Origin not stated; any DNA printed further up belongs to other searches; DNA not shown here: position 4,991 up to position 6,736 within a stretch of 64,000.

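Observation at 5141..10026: Accessory module downstream of the CoM genes: acylating ALDH + GMC oxidoreductase + GST-like + MFS transporter. Possible CoM-dependent catabolic route.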

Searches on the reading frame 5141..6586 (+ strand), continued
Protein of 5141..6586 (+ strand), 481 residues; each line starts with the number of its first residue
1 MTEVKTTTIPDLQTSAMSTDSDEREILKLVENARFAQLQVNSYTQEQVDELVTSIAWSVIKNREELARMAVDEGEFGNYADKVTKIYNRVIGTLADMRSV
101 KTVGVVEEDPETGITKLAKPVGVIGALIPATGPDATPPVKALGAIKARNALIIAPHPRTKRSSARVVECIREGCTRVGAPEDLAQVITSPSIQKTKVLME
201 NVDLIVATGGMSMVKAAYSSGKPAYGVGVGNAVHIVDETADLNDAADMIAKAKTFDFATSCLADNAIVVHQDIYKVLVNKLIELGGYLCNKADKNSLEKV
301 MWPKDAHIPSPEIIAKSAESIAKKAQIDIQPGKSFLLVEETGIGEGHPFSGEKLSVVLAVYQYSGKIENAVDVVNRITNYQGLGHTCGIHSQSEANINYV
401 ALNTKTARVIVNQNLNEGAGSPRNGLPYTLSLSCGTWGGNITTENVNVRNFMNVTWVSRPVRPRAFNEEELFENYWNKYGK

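Call 24: find_encoding_contigs(protein=P0121, flank=10000, max_places=3)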
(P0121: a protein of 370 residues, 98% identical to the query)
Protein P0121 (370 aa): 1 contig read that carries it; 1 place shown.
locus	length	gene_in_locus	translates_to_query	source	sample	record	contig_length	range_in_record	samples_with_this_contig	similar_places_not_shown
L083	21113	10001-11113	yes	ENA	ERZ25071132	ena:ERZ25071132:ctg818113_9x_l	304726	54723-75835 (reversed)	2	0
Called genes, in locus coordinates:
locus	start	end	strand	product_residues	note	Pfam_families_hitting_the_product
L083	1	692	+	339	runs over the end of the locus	PF04613:LpxD, PF25247:LbH_GLGC (faint), PF25084:LbH_EIF2B (weak), PF25087:GMPPB_C (faint), PF00132:Hexapep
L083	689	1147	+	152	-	PF22817:ApeP-like, PF07977:FabA, PF22818:ApeI-like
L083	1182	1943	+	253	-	PF00132:Hexapep (weak), PF25087:GMPPB_C (weak), PF00132:Hexapep, PF13720:Acetyltransf_11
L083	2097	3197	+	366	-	PF13776:DUF4172, PF02661:Fic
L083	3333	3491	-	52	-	-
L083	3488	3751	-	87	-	-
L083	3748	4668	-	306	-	PF01555:N6_N4_Mtase, PF01844:HNH, PF14279:HNH_5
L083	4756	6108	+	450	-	PF13384:HTH_23 (weak), PF13518:HTH_28, PF13551:HTH_29, PF13565:HTH_32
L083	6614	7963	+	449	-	PF01134:GIDA, PF01262:AlaDh_PNT_C (faint), PF01266:DAO (faint), PF07992:Pyr_redox_2, PF13738:Pyr_redox_3, PF13434:Lys_Orn_oxgnase (weak), PF00070:Pyr_redox, PF02852:Pyr_redox_dim, +3 more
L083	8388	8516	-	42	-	-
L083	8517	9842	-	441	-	PF13701:DDE_Tnp_1_4 (weak)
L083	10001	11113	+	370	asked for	PF01717:Meth_synt_2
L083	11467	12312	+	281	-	PF01144:CoA_trans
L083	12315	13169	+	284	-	PF01144:CoA_trans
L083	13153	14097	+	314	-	PF24830:DUF7714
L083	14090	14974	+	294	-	PF02679:ComA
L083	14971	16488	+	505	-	PF00206:Lyase_1, PF14698:ASL_C2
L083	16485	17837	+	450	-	PF00206:Lyase_1, PF10397:ADSL_C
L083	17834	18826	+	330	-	PF00291:PALP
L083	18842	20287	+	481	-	PF00171:Aldedh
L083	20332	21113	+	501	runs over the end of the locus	PF00890:FAD_binding_2 (faint), PF01266:DAO (faint), PF01494:FAD_binding_3 (faint), PF07992:Pyr_redox_2 (faint), PF13450:NAD_binding_8 (faint), PF00732:GMC_oxred_N, PF05199:GMC_oxred_C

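Call 32: search_dna_similar(query=window:5141-6586:+, collection=plasmids, mode=protein, max_rows=25, max_evalue=1e-40)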
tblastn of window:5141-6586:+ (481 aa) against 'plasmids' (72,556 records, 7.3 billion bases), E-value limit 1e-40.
Records with a match: 175; places in all: 200; records where one place covers at least 80% of the query: 174.
Best place of each record, by identity: 60-80% 3; <60% 172.
By first word of the organism name: Bacillus 33; Ligilactobacillus 33; Azospirillum 12; Escherichia 12; Clostridium 7; Enterococcus 7; Klebsiella 6; Rhodococcus 5; Shinella 4; Paracoccus 4; and 38 more.
By predicted mobility (MOB-suite, as given by PLSDB): non-mobilizable 122; mobilizable 27; conjugative 26.
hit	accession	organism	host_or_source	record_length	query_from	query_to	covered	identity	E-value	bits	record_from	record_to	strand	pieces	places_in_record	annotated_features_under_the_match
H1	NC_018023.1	Mycolicibacterium chubuense NBB4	-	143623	14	481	97%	63.1%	0e+0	583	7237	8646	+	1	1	aldehyde dehydrogenase family protein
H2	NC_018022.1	Mycolicibacterium chubuense NBB4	-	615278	25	481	95%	63.2%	0e+0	587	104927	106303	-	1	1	aldehyde dehydrogenase family protein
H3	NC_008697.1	Nocardioides sp. JS614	-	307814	23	481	95%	61.4%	0e+0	591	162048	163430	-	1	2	aldehyde dehydrogenase family protein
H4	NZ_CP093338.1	Shinella sp. H4-D48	whole organism,grassland soil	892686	17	472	95%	44.0%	6e-106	353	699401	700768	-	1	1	aldehyde dehydrogenase family protein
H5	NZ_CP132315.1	Shinella oryzae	Homo sapiens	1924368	17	472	95%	43.8%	1e-106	355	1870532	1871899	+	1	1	none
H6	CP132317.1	Shinella sumterensis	Homo sapiens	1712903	17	472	95%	43.6%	9e-107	355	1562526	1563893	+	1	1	aldehyde dehydrogenase family protein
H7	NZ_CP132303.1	Shinella sumterensis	Homo sapiens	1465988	17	472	95%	43.6%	2e-106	355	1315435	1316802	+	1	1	none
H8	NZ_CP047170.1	Ponticoccus alexandrii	surface sea water,shallow sea, symbosis ...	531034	24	463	91%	44.8%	4e-102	342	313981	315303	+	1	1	aldehyde dehydrogenase family protein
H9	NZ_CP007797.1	Azospirillum argentinense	Triticum aestivum L.,Root,wheat ...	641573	21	480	96%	42.3%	6e-111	367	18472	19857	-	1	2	aldehyde dehydrogenase family protein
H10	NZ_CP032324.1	Azospirillum argentinense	soil sample,Agricultural field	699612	21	480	96%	42.3%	2e-110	366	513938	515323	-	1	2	aldehyde dehydrogenase family protein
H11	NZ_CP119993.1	Halomarina sp. PSR21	cell culture,saline soil from Tarim ...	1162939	12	481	98%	40.7%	3e-93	317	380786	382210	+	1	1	record has no annotation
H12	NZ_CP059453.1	Azospirillum brasilense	Prokaryotes,soil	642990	44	480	91%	43.3%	2e-108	360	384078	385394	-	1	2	aldehyde dehydrogenase family protein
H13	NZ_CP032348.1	Azospirillum brasilense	soil sample,Agricultural field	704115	44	477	90%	43.1%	3e-106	354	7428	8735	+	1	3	aldehyde dehydrogenase family protein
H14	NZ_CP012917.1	Azospirillum brasilense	Digitaria eriantha,microbe,root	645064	44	477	90%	43.1%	5e-106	353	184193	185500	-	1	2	aldehyde dehydrogenase family protein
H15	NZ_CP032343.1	Azospirillum brasilense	soil sample,Agricultural field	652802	44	477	90%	43.1%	5e-106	353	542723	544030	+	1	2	aldehyde dehydrogenase family protein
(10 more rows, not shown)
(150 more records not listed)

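Call 34: get_annotated_region(hit=H3, flank=20000)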
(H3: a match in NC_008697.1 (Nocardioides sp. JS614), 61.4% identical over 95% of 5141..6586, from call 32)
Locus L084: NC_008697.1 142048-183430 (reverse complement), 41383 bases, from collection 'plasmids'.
description: Nocardioides sp. JS614 plasmid pNOCA01, complete sequence
organism: Nocardioides sp. JS614 (NCBI taxid 196162)
taxonomy: Bacteria; Actinomycetota; Actinomycetes; Propionibacteriales; Nocardioidaceae; Nocardioides; Nocardioides sp. JS614
host: -; source: -; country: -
typing (MOB-suite, as given by PLSDB): conjugative; replicon rep_cluster_1783; relaxase MOBF; mating-pair formation MPF_T
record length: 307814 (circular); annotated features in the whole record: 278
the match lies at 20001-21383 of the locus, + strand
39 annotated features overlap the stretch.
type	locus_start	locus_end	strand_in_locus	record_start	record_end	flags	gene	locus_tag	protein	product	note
CDS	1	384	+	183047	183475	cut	-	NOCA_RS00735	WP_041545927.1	hypothetical protein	-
CDS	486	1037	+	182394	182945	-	folE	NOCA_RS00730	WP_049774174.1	GTP cyclohydrolase I FolE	GO:0042559 - pteridine-containing compound biosynthetic process [Evidence IEA]; GO:0046654 - tetrahydrofolate ...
CDS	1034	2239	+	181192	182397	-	-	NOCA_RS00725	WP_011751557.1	FAD-dependent oxidoreductase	-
CDS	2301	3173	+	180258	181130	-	-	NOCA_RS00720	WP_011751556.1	patatin-like phospholipase family protein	GO:0006629 - lipid metabolic process [Evidence IEA]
CDS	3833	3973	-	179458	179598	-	-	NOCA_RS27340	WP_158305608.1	hypothetical protein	-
CDS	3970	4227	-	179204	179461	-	-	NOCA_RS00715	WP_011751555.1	hypothetical protein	-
CDS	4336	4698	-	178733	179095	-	-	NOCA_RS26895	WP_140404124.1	hypothetical protein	-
CDS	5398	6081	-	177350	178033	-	-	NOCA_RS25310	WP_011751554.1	DUF1097 family protein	-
CDS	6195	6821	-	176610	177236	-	-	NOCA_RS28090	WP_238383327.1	hypothetical protein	-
CDS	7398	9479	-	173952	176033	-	-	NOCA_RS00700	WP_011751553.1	acetate--CoA ligase family protein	-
CDS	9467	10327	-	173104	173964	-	-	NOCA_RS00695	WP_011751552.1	CoA-transferase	-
CDS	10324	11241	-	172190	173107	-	-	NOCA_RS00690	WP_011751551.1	CoA-transferase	-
CDS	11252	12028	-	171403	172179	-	-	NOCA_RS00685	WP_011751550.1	SDR family NAD(P)-dependent oxidoreductase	-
CDS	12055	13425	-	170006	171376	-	-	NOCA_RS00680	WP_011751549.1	FAD-dependent oxidoreductase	-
CDS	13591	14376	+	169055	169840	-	-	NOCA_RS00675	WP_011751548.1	phosphosulfolactate synthase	-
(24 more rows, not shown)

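Call 35: get_annotated_region(hit=H2, flank=20000)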
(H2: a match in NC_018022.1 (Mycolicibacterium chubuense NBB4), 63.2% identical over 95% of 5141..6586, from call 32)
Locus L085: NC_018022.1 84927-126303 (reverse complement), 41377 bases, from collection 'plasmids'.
description: Mycolicibacterium chubuense NBB4 plasmid pMYCCH.01, complete sequence
organism: Mycolicibacterium chubuense NBB4 (NCBI taxid 710421)
taxonomy: Bacteria; Actinomycetota; Actinomycetes; Mycobacteriales; Mycobacteriaceae; Mycolicibacterium; Mycolicibacterium chubuense; Mycolicibacterium chubuense NBB4
host: -; source: -; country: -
typing (MOB-suite, as given by PLSDB): mobilizable; relaxase MOBF,MOBF
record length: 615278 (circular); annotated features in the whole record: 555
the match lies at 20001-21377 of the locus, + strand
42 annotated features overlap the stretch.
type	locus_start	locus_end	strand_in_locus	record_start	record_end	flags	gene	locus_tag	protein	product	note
CDS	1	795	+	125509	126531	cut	-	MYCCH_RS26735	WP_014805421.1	2Fe-2S iron-sulfur cluster binding domain-containing protein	-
CDS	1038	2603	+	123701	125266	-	-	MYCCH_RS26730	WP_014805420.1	NAD(P)/FAD-dependent oxidoreductase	-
CDS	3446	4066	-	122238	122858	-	-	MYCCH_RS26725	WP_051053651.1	hypothetical protein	-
CDS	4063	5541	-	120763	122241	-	-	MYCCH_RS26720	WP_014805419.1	CoA-binding protein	-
CDS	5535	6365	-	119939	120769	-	-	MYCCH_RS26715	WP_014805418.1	CoA-transferase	-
CDS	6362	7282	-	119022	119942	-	-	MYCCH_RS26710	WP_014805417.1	CoA-transferase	-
CDS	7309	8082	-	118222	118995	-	-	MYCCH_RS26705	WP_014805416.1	SDR family oxidoreductase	-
CDS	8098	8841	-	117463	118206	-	-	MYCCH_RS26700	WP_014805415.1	SDR family oxidoreductase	-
CDS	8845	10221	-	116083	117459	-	-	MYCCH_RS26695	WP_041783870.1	FAD-dependent oxidoreductase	-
CDS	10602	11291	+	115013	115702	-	-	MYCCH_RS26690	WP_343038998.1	phosphosulfolactate synthase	-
CDS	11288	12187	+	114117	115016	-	-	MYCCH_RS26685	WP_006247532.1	hypothetical protein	-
CDS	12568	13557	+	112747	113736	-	-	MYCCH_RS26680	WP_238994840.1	adenylosuccinate lyase family protein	-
CDS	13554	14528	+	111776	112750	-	-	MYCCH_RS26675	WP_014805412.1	D-cysteine desulfhydrase family protein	-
CDS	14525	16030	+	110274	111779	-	-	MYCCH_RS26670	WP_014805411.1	lyase family protein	-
CDS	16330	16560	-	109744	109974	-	-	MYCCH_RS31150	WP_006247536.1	hypothetical protein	-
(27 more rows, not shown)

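Call 36: find_encoding_contigs(protein=P0015, flank=10000, max_places=1)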
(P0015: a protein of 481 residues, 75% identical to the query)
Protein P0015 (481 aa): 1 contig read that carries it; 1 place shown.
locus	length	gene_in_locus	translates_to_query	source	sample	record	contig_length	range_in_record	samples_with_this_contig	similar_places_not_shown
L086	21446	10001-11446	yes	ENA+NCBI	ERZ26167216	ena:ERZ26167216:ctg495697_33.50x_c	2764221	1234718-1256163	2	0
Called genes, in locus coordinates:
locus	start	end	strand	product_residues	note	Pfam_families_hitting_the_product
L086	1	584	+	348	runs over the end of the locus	-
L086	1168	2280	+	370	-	PF01717:Meth_synt_2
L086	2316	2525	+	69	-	-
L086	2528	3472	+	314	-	PF01144:CoA_trans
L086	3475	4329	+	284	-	PF01144:CoA_trans (weak)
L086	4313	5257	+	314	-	PF24830:DUF7714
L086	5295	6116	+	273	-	PF02679:ComA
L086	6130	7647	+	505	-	PF00206:Lyase_1, PF14698:ASL_C2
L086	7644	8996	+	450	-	PF00206:Lyase_1, PF10397:ADSL_C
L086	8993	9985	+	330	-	PF00291:PALP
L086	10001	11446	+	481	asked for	PF00171:Aldedh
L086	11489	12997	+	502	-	PF00890:FAD_binding_2 (faint), PF01266:DAO (faint), PF01494:FAD_binding_3 (faint), PF07992:Pyr_redox_2 (faint), PF00732:GMC_oxred_N, PF05199:GMC_oxred_C (weak)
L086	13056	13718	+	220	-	PF02798:GST_N, PF13417:GST_N_3, PF22441:CLIC-like_N (weak), PF13409:GST_N_2, PF00043:GST_C (weak), PF13410:GST_C_2 (weak)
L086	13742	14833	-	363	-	PF00589:Phage_integrase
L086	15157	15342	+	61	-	-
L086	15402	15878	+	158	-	-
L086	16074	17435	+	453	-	PF00144:Beta-lactamase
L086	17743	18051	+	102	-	PF00724:Oxidored_FMN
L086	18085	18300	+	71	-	-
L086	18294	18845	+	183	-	PF00724:Oxidored_FMN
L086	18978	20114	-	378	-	PF00589:Phage_integrase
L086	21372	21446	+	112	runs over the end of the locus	PF21641:NarE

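Call 37: find_encoding_contigs(protein=P0017, flank=10000, max_places=1)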
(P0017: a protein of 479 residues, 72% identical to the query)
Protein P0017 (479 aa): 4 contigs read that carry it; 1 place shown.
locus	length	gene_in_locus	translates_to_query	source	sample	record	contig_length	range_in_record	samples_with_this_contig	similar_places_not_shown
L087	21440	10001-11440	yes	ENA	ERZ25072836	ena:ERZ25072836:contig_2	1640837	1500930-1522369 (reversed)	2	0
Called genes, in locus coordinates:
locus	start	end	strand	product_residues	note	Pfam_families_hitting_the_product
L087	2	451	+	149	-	-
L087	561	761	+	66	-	-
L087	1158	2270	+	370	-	PF01717:Meth_synt_2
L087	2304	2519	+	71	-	-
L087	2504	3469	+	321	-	PF01144:CoA_trans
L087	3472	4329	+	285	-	-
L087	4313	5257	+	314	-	PF24830:DUF7714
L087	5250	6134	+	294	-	PF02679:ComA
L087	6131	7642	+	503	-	PF00206:Lyase_1, PF14698:ASL_C2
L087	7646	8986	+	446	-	PF00206:Lyase_1, PF10397:ADSL_C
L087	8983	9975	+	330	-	PF00291:PALP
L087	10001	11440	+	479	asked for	PF00171:Aldedh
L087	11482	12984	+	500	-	PF00890:FAD_binding_2 (faint), PF01266:DAO (weak), PF01494:FAD_binding_3 (faint), PF07992:Pyr_redox_2 (faint), PF12831:FAD_oxidored (faint), PF13450:NAD_binding_8 (faint), PF00732:GMC_oxred_N, PF05199:GMC_oxred_C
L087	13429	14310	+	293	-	PF06779:MFS_4, PF07690:MFS_1 (weak)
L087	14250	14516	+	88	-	PF06779:MFS_4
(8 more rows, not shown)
